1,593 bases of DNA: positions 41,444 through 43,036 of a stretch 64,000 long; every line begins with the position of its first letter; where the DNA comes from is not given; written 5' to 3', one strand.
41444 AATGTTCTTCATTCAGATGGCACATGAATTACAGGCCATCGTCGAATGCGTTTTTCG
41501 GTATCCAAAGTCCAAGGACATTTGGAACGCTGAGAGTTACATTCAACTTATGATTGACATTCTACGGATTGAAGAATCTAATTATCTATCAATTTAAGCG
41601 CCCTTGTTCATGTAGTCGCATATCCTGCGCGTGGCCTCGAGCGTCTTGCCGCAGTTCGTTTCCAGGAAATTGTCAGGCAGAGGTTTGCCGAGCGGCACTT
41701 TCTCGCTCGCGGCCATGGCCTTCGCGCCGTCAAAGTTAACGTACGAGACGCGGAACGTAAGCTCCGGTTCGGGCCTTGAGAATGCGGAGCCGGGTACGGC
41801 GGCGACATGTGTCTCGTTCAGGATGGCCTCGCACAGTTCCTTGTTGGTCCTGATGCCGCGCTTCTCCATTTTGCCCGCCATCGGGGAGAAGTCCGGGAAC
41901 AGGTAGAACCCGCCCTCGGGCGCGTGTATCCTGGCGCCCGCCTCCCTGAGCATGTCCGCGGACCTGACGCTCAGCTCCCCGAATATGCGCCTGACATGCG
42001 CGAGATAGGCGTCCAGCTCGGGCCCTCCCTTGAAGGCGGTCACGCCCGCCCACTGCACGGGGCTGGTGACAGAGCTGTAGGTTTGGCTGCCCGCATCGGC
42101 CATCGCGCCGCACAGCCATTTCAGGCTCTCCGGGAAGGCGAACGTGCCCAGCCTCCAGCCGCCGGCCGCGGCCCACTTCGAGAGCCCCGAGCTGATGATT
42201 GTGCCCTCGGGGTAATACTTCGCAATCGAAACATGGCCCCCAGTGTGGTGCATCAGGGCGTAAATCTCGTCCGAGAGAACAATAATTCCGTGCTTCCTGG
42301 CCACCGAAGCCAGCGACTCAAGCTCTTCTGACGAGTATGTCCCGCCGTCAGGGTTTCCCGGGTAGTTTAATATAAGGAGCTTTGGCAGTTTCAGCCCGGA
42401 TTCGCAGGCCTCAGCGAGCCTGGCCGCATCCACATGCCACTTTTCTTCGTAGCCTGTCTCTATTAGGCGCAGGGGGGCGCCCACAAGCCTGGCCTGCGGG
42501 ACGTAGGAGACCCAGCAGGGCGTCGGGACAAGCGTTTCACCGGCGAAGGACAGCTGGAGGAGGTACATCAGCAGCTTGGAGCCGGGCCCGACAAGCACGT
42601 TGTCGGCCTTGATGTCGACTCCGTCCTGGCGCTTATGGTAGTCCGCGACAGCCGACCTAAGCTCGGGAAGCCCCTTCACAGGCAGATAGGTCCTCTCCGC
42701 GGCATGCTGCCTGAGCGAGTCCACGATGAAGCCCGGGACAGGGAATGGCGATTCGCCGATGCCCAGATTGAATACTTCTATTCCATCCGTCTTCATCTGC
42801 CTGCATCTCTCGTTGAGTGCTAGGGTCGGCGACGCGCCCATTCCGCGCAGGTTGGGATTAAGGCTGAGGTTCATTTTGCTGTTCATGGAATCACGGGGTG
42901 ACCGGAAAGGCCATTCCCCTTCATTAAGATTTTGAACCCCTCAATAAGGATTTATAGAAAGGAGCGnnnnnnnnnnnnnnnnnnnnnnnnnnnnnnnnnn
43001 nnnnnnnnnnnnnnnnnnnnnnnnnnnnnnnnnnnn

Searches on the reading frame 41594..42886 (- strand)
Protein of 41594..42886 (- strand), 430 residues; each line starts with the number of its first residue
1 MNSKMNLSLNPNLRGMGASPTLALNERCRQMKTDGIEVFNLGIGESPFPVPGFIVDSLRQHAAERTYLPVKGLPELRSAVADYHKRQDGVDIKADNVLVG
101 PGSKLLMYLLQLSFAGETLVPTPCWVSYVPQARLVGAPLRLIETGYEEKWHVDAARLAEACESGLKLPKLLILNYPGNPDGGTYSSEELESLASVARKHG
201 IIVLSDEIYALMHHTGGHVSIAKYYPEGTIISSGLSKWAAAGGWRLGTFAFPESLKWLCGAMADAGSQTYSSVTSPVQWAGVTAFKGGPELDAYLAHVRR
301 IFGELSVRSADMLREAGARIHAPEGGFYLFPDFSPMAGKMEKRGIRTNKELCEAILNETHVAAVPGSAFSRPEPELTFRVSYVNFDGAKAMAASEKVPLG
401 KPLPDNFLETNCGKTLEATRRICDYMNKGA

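Call 16: search_protein_families(library=pfam, proteins=[window:41594-42886:-], max_evalue=0.00001)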
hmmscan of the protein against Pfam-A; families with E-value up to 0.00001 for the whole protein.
window:41594-42886:- (430 aa): 1 family
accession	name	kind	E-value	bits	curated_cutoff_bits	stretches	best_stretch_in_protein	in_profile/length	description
PF00155.27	Aminotran_1_2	-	5.2e-52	177.6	19.7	1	37-382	2-346/361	Aminotransferase class I and II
